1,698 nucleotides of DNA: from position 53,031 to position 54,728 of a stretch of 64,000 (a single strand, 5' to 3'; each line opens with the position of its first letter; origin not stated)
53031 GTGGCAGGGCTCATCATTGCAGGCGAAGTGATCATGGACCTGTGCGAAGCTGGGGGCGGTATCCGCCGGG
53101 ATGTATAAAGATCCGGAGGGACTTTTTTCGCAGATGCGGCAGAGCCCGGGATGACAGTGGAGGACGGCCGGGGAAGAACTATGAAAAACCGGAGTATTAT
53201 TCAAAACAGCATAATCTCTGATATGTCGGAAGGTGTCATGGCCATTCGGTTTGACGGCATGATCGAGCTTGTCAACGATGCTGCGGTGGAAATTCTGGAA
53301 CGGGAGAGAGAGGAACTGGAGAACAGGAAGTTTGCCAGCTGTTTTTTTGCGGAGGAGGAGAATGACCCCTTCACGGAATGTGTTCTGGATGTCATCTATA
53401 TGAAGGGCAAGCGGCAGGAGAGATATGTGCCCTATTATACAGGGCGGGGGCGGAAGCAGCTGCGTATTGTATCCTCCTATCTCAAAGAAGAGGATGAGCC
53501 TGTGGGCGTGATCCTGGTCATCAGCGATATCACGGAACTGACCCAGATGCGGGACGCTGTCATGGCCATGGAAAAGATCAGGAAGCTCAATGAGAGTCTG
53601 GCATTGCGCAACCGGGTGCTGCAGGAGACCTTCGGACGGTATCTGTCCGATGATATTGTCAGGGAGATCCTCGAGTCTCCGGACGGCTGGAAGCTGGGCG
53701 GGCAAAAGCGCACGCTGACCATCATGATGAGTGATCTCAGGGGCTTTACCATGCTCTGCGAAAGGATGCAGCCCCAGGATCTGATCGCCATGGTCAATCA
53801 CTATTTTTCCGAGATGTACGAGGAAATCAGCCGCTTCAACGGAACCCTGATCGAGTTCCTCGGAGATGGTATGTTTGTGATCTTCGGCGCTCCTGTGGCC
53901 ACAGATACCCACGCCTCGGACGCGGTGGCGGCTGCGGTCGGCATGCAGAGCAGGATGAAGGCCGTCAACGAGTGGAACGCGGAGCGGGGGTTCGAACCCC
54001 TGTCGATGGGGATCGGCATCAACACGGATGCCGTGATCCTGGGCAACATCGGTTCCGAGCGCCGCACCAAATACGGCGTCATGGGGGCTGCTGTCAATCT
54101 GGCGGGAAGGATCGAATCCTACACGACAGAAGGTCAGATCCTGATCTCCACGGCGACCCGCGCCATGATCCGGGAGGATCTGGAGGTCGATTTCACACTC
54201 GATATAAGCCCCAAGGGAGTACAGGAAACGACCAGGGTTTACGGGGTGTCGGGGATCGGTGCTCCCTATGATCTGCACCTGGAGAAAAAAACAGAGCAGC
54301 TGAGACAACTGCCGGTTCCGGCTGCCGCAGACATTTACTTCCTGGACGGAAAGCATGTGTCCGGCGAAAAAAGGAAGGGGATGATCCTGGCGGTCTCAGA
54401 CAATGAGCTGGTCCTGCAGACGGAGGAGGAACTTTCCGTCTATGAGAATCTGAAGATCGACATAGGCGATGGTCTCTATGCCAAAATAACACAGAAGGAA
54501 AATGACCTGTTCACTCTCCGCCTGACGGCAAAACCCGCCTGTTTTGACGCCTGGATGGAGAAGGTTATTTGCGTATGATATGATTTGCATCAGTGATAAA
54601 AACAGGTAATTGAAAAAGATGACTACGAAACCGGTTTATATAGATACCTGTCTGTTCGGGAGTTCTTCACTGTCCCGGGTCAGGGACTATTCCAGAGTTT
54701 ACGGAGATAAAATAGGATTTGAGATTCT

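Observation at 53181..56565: Candidate cGMP signalling module in a Firmicute: PAS-guanylyl cyclase, TIM-barrel hydrolase and tandem cNMP receptor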

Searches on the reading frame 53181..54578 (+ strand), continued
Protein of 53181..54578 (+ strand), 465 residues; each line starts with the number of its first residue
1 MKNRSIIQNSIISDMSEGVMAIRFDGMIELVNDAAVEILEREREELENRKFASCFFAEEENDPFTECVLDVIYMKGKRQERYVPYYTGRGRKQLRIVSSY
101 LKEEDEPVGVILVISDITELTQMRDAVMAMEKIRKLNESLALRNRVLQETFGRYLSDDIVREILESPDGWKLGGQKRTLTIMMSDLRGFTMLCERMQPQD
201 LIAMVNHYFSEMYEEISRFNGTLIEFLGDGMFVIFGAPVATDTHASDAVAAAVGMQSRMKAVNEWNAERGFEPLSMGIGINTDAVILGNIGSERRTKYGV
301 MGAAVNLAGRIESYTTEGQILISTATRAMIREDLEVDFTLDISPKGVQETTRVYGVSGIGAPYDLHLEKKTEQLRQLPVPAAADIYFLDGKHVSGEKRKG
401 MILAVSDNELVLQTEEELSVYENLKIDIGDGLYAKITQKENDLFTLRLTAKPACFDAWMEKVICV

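Call 45: find_encoding_contigs(protein=P0083, flank=7000, max_places=3)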
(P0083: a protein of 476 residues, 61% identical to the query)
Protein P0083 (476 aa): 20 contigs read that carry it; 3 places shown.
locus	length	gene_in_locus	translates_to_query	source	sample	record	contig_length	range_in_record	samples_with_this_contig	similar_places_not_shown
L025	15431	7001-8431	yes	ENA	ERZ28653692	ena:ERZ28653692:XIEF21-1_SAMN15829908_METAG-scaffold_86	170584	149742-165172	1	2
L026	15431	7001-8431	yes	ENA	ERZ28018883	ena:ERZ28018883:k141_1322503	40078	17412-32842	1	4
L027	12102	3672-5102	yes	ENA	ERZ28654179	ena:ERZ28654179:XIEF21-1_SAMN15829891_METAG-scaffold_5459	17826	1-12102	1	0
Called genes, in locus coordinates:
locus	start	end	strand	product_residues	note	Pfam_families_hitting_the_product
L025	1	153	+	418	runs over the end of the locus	-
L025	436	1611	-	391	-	PF13091:PLDc_2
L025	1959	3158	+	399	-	PF06224:AlkZ-like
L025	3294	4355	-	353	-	PF02492:cobW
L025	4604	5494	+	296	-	PF00892:EamA, PF03151:TPT (weak), PF00892:EamA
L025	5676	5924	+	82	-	-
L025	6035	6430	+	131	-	PF00027:cNMP_binding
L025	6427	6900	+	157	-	PF00027:cNMP_binding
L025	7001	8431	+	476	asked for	PF00989:PAS, PF08448:PAS_4 (weak), PF13426:PAS_9, PF00211:Guanylate_cyc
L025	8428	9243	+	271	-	PF23023:Anti-Pycsar_Apyc1 (weak), PF00753:Lactamase_B (weak), PF12706:Lactamase_B_2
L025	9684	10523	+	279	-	PF00497:SBP_bac_3, PF10613:Lig_chan-Glu_bd (weak)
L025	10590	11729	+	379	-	PF00528:BPD_transp_1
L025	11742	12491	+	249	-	PF02463:SMC_N (weak), PF09818:ABC_ATPase (faint), PF00005:ABC_tran, PF13304:AAA_21 (weak)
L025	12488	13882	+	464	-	PF01546:Peptidase_M20, PF07687:M20_dimer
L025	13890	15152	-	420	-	PF01979:Amidohydro_1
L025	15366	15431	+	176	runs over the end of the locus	-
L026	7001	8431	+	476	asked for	PF00989:PAS, PF08448:PAS_4 (weak), PF13426:PAS_9, PF00211:Guanylate_cyc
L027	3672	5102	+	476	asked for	PF00989:PAS, PF08448:PAS_4 (weak), PF13426:PAS_9, PF00211:Guanylate_cyc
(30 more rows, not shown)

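Call 46: search_protein_families(library=pfam, proteins=[L025:8428-9243:+, L025:6035-6430:+, L025:6427-6900:+, L023:5364-6986:+, L023:8292-9134:+], max_evalue=1)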
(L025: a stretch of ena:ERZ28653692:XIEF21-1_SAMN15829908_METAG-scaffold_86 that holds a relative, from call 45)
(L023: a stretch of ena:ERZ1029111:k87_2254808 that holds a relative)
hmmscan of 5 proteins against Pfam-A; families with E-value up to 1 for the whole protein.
L025:8428-9243:+ (271 aa): 3 families
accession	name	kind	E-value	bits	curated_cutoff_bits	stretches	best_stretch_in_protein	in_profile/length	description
PF12706.13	Lactamase_B_2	-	2.4e-14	53.8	27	1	45-234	5-200/200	Beta-lactamase superfamily domain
PF00753.33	Lactamase_B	-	6.1e-08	33.3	22.7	1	28-81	3-64/196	Metallo-beta-lactamase superfamily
PF13483.12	Lactamase_B_3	-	0.096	13.1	24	1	31-75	7-51/160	Beta-lactamase superfamily domain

L025:6035-6430:+ (131 aa): 1 family
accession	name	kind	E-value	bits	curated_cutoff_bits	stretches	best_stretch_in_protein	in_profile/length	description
PF00027.35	cNMP_binding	-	7.6e-19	67.9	27.5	1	4-78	2-76/89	Cyclic nucleotide-binding domain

L025:6427-6900:+ (157 aa): 3 families
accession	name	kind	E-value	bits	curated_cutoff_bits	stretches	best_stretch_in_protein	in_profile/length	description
PF00027.35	cNMP_binding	-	1.7e-17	63.6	27.5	1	5-90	3-87/89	Cyclic nucleotide-binding domain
PF25789.1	TPR_NAA35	-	0.032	13.6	27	1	43-143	35-133/376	NAA35-like, TPR repeats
PF16566.10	CREPT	-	0.063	13.8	29.3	1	71-128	31-88/147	Cell-cycle alteration and expression-elevated protein in tumour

L023:5364-6986:+ (540 aa): 4 families
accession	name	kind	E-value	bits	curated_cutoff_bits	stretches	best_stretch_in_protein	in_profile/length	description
PF07228.17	SpoIIE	-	8.7e-51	173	25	1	342-533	1-191/192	Stage II sporulation protein E (SpoIIE)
PF00672.30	HAMP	-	8.5e-06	26.4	25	1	221-270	2-47/53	HAMP domain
PF16064.11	DUF4806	-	0.18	12.6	25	1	249-293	4-48/90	Domain of unknown function (DUF4806)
PF13400.11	Tad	-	0.19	12.5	22.3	1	10-44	5-39/47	Putative Flp pilus-assembly TadE/G-like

L023:8292-9134:+ (280 aa): 11 families
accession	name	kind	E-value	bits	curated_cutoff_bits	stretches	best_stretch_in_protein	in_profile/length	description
PF00027.35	cNMP_binding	-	2.2e-19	69.6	27.5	1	5-91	3-88/89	Cyclic nucleotide-binding domain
PF02195.25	ParB_N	-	1.9e-05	25.1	26.3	1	214-276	18-78/95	ParB N-terminal domain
PF15295.11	CCDC50_N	-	0.022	15.4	27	1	71-153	21-102/127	Coiled-coil domain-containing protein 50 N-terminus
PF11208.13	DUF2992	-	0.033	14.9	23.8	1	78-154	31-107/132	Protein of unknown function (DUF2992)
PF09831.14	DUF2058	-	0.046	14.3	25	1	101-156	38-93/174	Uncharacterized protein conserved in bacteria (DUF2058)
PF14261.11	DUF4351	-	0.057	13.9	25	1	92-125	5-38/59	Domain of unknown function (DUF4351)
PF19320.4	GlfT2_domain3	-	0.059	13.5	27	1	71-150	16-89/197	Galactofuranosyltransferase-2, domain 3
PF10498.14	IFT57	-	0.097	12.1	40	1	101-151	264-314/360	Intra-flagellar transport protein 57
PF16566.10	CREPT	-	0.13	12.7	29.3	1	72-156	32-113/147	Cell-cycle alteration and expression-elevated protein in tumour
PF25150.1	TPR_Trm732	-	0.22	11.4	27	1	49-127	95-174/265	Trm732, TPR repeats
PF12805.13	FUSC-like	-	0.41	10.1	22.1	1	99-154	207-264/284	FUSC-like inner membrane protein yccS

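Call 47: search_protein_families(library=padloc, proteins=[window:53181-54578:+, L025:8428-9243:+], max_evalue=0.01)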
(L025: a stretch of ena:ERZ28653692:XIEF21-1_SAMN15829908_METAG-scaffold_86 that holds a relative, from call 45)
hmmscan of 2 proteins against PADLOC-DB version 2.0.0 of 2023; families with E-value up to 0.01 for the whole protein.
window:53181-54578:+ (465 aa): 11 families
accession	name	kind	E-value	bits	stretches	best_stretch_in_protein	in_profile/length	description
PDLC00734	PycC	-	7.1e-19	66.1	1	172-339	183-353/374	Pycsar cyclase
PDLC00765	PycC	-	3.4e-17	60.7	1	181-341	260-423/477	Pycsar cyclase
PDLC02367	PycC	-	3.3e-12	44.3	1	178-334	43-196/226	-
PDLC02369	PycC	-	2.5e-11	41.6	1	178-333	46-194/248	-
PDLC02368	PycC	-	6.4e-09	33.8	1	174-328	40-198/234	-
PDLC02370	PycC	-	1.9e-08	32.1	1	182-358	85-264/340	-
PDLC02366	PycC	-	9.6e-08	29.4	1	182-339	281-442/486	-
PDLC00763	PycC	-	1e-06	26.4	1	183-330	58-207/268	Pycsar cyclase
PDLC00766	PycC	-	5.7e-05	20.7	1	179-333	44-198/232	Pycsar cyclase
PDLC00762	PycC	-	0.0017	15.3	1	202-332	77-208/508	Pycsar cyclase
PDLC00767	PycC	-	0.0068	13.8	1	182-324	96-243/337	Pycsar cyclase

L025:8428-9243:+ (271 aa): 0 families

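Call 49: find_related_loci(query=A2, collection=metagenome_contigs, flank=5000)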
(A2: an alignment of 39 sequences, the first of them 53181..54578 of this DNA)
Query A2 (465 aa) in metagenome_contigs; peptide patterns used: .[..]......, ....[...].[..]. (x = any residue, [..] = any of these).
600 stretches matched a pattern (row limit reached: there are more); 454 encode a relative of the query (tblastn E <= 1e-3); the best 80 are kept; 80 distinct loci.
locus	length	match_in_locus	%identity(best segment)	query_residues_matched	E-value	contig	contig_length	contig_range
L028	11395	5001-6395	94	1-465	0e+0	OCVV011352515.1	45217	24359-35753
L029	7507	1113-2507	75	1-465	0e+0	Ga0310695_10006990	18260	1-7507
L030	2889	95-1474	66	1-459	0e+0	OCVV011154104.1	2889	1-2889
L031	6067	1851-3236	63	1-462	0e+0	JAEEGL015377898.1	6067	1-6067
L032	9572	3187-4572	62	1-462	0e+0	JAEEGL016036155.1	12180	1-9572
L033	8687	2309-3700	63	1-462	0e+0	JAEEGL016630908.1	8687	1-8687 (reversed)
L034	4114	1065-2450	60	1-462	0e+0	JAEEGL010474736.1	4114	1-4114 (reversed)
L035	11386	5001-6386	63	1-462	0e+0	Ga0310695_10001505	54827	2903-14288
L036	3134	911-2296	63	1-462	0e+0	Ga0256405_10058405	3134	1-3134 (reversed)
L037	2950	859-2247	60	1-463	0e+0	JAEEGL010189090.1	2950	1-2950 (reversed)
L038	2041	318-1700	62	1-461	0e+0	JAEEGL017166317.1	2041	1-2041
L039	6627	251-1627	59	4-462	0e+0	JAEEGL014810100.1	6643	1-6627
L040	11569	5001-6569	56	1-465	0e+0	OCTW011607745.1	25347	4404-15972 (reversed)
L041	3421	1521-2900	61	1-460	0e+0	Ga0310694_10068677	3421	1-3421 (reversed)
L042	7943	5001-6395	61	1-464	0e+0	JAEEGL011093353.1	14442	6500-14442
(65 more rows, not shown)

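Call 51: search_solved_structures(query=L025:8428-9243:+, max_evalue=0.01, show_alignments=1)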
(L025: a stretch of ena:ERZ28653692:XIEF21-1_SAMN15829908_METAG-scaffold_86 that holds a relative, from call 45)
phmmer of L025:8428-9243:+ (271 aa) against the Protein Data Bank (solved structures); distinct sequences matched with E-value up to 0.01: 9.
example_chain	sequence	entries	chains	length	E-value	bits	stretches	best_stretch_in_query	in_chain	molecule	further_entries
6kns_A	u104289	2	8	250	3.9e-10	43.1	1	135-235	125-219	Putative metal-dependent hydrolase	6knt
1zkp_A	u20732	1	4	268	3.3e-08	36.7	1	24-246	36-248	hypothetical protein BA1088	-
3zwf_A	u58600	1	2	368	0.00097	22.1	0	188-248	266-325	ZINC PHOSPHODIESTERASE ELAC PROTEIN 1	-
1y44_A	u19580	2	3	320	0.0021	21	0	163-248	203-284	Ribonuclease Z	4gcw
3ie1_A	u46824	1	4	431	0.003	20.5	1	33-203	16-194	Ribonuclease TTHA0252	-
3ie0_A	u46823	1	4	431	0.003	20.5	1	33-203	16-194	Ribonuclease TTHA0252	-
2dkf_A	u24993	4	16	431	0.003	20.5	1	33-203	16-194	metallo-beta-lactamase superfamily protein | Ribonuclease TTHA0252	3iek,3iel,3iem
3idz_A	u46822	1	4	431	0.003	20.5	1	33-203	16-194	Ribonuclease TTHA0252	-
3ie2_A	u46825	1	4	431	0.0031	20.5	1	33-203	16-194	Ribonuclease TTHA0252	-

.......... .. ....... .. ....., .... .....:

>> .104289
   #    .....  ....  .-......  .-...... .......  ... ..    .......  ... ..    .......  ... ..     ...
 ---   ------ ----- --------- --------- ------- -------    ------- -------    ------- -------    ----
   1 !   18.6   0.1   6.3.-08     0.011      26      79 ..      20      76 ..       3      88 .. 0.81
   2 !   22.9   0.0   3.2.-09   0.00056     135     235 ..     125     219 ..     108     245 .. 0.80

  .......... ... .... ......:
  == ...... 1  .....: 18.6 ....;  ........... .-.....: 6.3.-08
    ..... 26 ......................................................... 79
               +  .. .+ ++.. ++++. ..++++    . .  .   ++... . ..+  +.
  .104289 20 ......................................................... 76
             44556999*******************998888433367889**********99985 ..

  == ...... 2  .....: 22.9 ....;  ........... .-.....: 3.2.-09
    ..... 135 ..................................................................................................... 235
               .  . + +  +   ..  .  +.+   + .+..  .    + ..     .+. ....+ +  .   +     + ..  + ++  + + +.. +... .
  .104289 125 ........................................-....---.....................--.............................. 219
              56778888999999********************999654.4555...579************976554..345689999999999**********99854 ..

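Call 68: list_cluster_members(proteins=[P0014, P0025, P0043, P0045, P0114, P0130, P0144, P0150, P0161, P0315])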
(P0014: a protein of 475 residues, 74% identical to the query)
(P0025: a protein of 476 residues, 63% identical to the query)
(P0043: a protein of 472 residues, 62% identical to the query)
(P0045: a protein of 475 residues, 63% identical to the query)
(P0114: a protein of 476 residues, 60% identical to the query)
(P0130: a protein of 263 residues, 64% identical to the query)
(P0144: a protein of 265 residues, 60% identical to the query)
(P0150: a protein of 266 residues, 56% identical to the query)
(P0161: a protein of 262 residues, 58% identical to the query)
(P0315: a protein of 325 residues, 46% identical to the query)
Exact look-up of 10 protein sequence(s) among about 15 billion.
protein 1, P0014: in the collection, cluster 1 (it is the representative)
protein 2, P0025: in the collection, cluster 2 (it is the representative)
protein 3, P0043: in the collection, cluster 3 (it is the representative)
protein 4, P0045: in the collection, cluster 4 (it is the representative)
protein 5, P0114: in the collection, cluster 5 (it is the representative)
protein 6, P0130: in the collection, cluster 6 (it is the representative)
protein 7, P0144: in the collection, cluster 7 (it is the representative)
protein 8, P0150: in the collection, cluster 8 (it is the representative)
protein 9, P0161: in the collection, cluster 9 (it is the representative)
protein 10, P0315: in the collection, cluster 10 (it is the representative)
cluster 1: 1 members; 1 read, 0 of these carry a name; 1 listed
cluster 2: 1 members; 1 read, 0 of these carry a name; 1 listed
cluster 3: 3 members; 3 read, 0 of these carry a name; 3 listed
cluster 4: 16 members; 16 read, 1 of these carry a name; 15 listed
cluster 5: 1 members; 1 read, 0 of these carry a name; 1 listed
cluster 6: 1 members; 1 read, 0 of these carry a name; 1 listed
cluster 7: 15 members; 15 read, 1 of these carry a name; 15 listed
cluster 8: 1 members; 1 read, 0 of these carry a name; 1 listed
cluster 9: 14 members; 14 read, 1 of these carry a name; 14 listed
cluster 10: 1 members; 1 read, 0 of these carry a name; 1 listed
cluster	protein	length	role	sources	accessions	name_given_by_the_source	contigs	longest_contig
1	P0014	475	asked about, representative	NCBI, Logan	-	-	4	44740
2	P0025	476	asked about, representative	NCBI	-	-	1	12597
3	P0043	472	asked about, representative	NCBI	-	-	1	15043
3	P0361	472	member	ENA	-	-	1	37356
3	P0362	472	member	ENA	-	-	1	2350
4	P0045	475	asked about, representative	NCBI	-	-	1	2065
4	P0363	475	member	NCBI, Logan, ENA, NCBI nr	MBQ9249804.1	MAG: PAS domain-containing protein [Oscillospiraceae bacterium] | PAS domain-containing protein [Oscillospiraceae bacterium]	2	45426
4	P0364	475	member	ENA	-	-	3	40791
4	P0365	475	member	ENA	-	-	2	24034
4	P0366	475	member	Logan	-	-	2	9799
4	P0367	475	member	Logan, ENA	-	-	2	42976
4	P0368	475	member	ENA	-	-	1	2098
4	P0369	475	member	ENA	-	-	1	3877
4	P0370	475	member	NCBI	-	-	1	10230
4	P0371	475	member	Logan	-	-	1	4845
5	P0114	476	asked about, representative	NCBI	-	-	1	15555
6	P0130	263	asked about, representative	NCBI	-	-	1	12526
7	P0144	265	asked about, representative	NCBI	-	-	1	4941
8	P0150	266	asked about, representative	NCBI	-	-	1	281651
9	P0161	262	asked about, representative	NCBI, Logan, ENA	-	-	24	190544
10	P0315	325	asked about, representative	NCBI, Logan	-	-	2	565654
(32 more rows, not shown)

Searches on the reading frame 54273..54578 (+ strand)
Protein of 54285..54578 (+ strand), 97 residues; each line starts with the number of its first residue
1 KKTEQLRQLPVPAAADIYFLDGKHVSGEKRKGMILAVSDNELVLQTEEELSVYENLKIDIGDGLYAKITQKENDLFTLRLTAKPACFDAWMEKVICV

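Call 46: search_protein_families(library=pfam, proteins=[window:54285-54578:+], max_evalue=1)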
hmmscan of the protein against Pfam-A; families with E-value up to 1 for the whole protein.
window:54285-54578:+ (97 aa): 0 families

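Call 63: predict_structure(alignment_id=A4)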
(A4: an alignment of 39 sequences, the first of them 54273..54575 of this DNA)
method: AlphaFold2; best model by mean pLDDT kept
length: 101 residues; sequences in the alignment: 39
mean_pLDDT: 88.2   pTM: 0.79
mean pLDDT of the five models: 88.2, 87.6, 86.2, 85.3, 85.2
residues with pLDDT >= 90: 79; 70-90: 10; 50-70: 6; < 50: 6
segments of 3 or more residues with pLDDT < 50: 1-6
pLDDT, mean of each block of 10 residues (from residue 1): 55 95 75 91 96 92 94 96 96 93 74
secondary structure, 60 per line:
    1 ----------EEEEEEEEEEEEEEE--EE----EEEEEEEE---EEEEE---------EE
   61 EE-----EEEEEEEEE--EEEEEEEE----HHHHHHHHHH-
elements in order: E11-25 E34-41 E45-49 E59-62 E68-76 E79-86 H91-100

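Call 66: fold_search(model_id=the predicted structure, library=pdb)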
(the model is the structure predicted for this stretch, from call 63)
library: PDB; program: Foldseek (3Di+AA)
matches with E <= 10: 1119; with E <= 0.001: 1
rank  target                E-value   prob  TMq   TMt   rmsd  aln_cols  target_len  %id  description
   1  9fp0_A                8.4e-04  1.00  0.61  0.10   6.1       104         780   12  Cryo-EM structure of the 'crown'less Bcs macrocomplex for E. coli cellulose secretion in non-saturating c-di-GMP (loca (released 2024-10-16)
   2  9b8v_E                1.1e-03  1.00  0.62  0.09   4.6       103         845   12  AlphaFold2 informed cryo-EM model of the E. coli cellulose synthase BcsAG3B6 complex (released 2025-02-19)
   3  9fnn_A                1.3e-03  1.00  0.63  0.10   4.7       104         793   12  Cryo-EM structure of the c-di-GMP-saturated 'crown'less Bcs macrocomplex for cellulose secretion in E. coli (released 2024-10-16)
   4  4xrn_C                1.3e-03  1.00  0.56  0.53   5.1       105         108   10  Pilz domain with c-di-gmp of a protein from Pseudomonas aeruginosa (released 2016-02-03)
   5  9fmv_A                2.5e-03  1.00  0.60  0.10   6.1       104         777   12  Cryo-EM structure of the c-di-GMP-free synthase:pEtN transferase complex (BcsA-Bct-G3) from the E. coli cellulose secr (released 2024-10-16)
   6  5y4r_D                2.8e-03  1.00  0.60  0.53   3.9       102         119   10  Structure of a methyltransferase complex (released 2017-11-29)
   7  4i86_B                3.0e-03  1.00  0.57  0.59   4.4        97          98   14  Crystal structure of PilZ domain of CeSA from cellulose synthesizing bacterium (released 2013-04-03)
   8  4xrn_B                3.8e-03  1.00  0.56  0.55   4.9       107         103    9  Pilz domain with c-di-gmp of a protein from Pseudomonas aeruginosa (released 2016-02-03)
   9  5y4r_C                4.7e-03  1.00  0.60  0.53   3.8       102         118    9  Structure of a methyltransferase complex (released 2017-11-29)
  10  4i86_A                4.7e-03  1.00  0.58  0.57   4.6       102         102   14  Crystal structure of PilZ domain of CeSA from cellulose synthesizing bacterium (released 2013-04-03)
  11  1ywu_MODEL_1_A        5.0e-03  1.00  0.54  0.45   3.5        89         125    9  Solution NMR structure of Pseudomonas Aeruginosa protein PA4608. Northeast Structural Genomics target PaT7 (released 2005-03-29)
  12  4rt0_C                8.5e-03  1.00  0.54  0.51   5.3       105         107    8  Structure of the Alg44 PilZ domain from Pseudomonas aeruginosa PAO1 in complex with c-di-GMP (released 2015-04-08)
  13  4xrn_A                9.0e-03  1.00  0.57  0.55   4.8       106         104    9  Pilz domain with c-di-gmp of a protein from Pseudomonas aeruginosa (released 2016-02-03)
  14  4rt0_A                9.5e-03  1.00  0.53  0.50   5.4       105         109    8  Structure of the Alg44 PilZ domain from Pseudomonas aeruginosa PAO1 in complex with c-di-GMP (released 2015-04-08)
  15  4p00_A                1.5e-02  0.99  0.47  0.10   5.8       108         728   10  Bacterial Cellulose Synthase in complex with cyclic-di-GMP and UDP (released 2014-04-09)
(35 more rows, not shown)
